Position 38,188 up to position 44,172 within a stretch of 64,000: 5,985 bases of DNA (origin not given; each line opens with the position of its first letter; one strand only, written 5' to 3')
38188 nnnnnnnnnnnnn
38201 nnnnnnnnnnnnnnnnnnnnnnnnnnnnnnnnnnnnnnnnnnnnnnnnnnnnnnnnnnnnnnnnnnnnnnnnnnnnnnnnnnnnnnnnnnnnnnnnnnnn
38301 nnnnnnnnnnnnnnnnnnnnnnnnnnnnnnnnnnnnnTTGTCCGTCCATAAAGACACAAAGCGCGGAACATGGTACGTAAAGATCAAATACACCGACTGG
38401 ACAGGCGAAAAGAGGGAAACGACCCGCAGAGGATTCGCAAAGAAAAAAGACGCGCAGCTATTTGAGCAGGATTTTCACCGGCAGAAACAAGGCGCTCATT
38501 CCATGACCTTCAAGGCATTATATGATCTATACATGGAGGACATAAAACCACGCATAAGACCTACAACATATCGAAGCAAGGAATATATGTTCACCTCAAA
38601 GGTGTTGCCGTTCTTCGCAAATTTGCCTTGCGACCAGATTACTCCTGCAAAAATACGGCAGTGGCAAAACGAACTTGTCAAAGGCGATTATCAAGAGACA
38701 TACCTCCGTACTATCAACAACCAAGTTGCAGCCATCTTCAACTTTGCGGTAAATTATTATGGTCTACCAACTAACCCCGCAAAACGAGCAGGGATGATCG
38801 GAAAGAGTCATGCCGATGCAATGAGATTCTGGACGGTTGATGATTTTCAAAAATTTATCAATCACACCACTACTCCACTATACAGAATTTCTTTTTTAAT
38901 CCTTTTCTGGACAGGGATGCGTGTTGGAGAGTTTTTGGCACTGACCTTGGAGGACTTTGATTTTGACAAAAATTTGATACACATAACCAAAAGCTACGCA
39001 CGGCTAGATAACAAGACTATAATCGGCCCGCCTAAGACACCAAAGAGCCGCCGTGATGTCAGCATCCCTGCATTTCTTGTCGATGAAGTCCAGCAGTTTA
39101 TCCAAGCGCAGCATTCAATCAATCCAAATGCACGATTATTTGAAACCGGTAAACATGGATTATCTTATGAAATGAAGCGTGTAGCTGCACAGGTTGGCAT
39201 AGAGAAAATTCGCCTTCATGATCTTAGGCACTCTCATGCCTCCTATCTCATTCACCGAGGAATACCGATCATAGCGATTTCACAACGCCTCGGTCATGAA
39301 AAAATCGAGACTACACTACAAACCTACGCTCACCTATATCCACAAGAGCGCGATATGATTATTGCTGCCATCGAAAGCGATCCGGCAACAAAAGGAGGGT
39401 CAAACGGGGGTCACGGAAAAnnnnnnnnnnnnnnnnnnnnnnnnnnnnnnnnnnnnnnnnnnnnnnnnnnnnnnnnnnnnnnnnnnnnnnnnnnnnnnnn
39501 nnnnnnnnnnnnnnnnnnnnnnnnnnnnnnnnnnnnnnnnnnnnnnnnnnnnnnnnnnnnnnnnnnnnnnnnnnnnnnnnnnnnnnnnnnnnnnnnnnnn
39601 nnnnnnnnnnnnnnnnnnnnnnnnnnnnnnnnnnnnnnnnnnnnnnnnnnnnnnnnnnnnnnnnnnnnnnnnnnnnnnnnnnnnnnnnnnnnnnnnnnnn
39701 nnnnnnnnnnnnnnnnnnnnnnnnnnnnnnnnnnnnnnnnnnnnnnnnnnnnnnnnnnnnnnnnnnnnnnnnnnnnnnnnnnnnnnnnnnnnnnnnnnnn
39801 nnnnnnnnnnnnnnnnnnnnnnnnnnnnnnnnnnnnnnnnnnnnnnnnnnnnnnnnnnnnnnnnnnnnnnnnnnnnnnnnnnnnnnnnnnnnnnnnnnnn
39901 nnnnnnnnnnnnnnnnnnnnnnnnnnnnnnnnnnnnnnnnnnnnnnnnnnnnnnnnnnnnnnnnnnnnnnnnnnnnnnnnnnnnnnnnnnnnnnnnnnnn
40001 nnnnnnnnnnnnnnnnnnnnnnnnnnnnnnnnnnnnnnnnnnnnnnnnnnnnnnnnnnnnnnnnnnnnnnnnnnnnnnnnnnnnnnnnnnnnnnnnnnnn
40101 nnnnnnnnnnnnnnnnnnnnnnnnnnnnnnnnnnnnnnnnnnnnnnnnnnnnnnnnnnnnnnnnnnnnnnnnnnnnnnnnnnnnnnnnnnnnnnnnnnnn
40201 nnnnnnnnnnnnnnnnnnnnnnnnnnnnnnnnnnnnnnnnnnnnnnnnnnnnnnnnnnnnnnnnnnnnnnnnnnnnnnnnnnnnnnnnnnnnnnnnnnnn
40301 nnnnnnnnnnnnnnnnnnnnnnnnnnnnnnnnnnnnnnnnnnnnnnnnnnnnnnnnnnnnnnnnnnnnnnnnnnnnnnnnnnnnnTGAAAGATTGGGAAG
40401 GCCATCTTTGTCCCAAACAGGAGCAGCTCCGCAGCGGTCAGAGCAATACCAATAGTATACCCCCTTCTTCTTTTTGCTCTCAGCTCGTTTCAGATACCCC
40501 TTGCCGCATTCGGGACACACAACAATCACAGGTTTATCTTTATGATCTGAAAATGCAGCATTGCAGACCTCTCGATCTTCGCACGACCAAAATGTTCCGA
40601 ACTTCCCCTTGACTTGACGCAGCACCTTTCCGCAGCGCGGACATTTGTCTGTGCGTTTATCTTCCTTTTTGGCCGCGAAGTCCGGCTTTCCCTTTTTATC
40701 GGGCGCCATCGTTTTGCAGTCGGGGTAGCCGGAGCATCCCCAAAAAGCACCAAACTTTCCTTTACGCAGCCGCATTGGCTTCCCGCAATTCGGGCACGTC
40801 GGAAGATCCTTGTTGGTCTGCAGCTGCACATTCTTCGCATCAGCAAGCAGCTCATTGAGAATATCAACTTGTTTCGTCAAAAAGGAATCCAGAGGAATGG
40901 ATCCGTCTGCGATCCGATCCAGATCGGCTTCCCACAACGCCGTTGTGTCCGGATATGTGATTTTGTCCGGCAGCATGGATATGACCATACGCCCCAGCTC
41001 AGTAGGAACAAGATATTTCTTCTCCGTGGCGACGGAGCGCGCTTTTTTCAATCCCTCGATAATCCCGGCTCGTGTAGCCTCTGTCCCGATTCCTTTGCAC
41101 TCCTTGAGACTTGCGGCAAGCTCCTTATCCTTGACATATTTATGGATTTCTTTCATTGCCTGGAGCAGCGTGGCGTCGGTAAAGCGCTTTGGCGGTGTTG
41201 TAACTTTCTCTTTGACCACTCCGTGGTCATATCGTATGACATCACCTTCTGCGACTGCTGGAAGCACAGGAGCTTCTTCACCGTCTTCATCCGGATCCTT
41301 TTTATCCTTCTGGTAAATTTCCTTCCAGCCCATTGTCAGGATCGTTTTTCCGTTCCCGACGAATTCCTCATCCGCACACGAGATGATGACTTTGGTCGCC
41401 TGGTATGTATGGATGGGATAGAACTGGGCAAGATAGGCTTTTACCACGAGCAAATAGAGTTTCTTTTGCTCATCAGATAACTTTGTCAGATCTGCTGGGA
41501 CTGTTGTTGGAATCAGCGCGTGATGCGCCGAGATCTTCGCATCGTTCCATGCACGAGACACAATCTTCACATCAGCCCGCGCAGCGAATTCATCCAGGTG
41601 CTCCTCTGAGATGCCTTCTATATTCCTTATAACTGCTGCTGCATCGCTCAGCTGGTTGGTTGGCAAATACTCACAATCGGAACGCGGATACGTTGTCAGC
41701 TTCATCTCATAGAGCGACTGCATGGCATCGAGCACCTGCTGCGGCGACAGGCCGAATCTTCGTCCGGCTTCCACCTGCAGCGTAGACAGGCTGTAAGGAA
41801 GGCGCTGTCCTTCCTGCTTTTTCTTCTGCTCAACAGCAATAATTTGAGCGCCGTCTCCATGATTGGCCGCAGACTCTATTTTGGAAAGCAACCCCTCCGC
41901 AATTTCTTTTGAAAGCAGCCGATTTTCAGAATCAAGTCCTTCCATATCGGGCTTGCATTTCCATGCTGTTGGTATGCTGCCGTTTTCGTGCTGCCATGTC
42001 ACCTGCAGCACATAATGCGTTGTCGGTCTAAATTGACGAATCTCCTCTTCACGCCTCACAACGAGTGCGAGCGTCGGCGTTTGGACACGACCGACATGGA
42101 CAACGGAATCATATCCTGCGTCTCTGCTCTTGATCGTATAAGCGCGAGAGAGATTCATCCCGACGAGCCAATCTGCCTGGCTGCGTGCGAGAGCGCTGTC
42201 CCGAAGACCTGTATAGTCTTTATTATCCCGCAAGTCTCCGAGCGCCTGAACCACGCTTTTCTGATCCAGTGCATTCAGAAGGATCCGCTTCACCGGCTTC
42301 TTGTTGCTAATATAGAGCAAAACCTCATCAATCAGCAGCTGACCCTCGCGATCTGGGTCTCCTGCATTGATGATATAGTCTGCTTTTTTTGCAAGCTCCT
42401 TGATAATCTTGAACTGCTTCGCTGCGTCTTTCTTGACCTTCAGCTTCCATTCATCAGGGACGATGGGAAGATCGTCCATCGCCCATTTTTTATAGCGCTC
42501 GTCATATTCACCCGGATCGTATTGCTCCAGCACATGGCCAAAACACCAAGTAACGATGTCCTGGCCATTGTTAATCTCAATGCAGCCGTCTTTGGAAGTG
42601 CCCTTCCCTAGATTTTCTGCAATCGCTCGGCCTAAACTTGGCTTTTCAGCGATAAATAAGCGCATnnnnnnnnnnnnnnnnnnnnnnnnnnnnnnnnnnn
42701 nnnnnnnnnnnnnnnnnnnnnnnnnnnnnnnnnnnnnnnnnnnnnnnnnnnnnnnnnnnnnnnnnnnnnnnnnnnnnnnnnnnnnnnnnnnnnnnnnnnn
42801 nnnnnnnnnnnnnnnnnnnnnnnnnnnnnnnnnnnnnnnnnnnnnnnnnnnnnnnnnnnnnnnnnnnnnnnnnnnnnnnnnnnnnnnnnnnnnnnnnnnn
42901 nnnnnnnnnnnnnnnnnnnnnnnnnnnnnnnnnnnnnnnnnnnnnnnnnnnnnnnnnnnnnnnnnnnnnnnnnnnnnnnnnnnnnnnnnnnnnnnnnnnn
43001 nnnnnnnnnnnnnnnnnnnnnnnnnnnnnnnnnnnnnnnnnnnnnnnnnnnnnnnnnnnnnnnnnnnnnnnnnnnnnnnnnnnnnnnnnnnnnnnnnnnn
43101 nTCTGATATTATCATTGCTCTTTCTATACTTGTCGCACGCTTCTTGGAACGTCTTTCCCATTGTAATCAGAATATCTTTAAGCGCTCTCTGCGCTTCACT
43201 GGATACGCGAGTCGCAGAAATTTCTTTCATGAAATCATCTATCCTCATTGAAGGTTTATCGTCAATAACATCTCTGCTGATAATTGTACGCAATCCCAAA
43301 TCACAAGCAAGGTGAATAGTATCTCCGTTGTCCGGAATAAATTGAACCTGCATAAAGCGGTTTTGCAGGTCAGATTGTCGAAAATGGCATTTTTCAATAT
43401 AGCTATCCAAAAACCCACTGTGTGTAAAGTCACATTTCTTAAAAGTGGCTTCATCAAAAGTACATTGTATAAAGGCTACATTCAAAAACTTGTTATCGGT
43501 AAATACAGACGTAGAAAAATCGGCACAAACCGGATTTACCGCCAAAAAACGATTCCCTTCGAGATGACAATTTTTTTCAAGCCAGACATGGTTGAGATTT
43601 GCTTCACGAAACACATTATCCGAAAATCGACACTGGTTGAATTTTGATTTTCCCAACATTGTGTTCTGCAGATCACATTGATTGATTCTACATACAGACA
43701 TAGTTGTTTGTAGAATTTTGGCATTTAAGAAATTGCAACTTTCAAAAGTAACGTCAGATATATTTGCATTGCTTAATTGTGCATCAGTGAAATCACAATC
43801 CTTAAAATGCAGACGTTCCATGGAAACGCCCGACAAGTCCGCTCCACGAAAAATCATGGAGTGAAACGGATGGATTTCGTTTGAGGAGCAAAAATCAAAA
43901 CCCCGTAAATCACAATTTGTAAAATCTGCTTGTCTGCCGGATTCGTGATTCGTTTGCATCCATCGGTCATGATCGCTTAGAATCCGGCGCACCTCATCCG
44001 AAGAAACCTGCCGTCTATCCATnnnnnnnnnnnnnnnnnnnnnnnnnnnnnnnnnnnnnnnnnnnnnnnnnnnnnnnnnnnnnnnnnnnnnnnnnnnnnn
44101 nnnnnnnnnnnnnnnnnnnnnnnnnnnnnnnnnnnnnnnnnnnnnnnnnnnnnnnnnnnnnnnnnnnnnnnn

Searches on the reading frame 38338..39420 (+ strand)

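Call 77: search_protein_families(library=pfam, proteins=[window:38338-39420:+], max_evalue=0.001)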
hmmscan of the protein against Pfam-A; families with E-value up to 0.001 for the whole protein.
window:38338-39420:+ (361 aa): 3 families
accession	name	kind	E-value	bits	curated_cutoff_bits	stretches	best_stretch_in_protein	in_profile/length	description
PF00589.27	Phage_integrase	-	2.4e-21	76.7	27.1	1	171-336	9-171/172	Phage integrase family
PF14659.12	Phage_int_SAM_3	-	1.6e-18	67.1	22.6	1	57-113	1-57/58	Phage integrase, N-terminal SAM-like domain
PF14657.12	Arm-DNA-bind_4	-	4.2e-10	39.5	22.3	1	11-47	1-39/47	Arm DNA-binding domain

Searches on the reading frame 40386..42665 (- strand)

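Call 77: search_protein_families(library=pfam, proteins=[window:40386-42665:-], max_evalue=0.001)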
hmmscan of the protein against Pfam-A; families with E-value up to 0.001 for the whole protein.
window:40386-42665:- (760 aa): 7 families
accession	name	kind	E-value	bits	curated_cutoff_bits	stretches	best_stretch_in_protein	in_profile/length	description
PF01131.25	Topoisom_bac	-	8.6e-109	364.7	35.1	1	152-596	4-410/411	DNA topoisomerase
PF01396.24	Zn_ribbon_Top1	-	1.2e-17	63.8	32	2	623-658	3-38/39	Topoisomerase DNA binding C4 zinc finger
PF01751.28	Toprim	-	7.2e-14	52.2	23.1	1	3-128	2-91/96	Toprim domain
PF13408.12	Zn_ribbon_recom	-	0.00055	20.7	25.3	0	714-744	5-32/58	Recombinase zinc beta ribbon domain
PF14369.11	Zn_ribbon_19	-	0.00068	20.2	30.8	0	701-725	8-32/35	zinc-ribbon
PF09723.15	Zn_ribbon_8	-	0.00069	20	34.4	0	707-727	21-39/41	Zinc ribbon domain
PF07754.17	HVO_2753_ZBP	-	0.00086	19.5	33.2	0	709-746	11-46/46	Small zinc finger protein HVO_2753-like, Zn-binding pocket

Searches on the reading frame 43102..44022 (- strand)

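Call 77: search_protein_families(library=pfam, proteins=[window:43102-44022:-], max_evalue=0.001)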
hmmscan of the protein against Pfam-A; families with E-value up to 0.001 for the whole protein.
window:43102-44022:- (307 aa): 4 families
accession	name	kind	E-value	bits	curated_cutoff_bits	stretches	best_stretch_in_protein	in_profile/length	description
PF13599.13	Pentapeptide_4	-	2e-21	76.3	38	3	53-121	8-76/78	Pentapeptide repeat region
PF00805.28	Pentapeptide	-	3.4e-19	68.5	20.2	3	58-93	3-38/40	Pentapeptide repeats (8 copies)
PF13576.12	Pentapeptide_3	-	9.8e-13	48.6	27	1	53-96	1-47/48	Pentapeptide repeats (9 copies)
PF23894.2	LD_SV2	-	6.3e-09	36.5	29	2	72-138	26-92/92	SV2A/B/C luminal domain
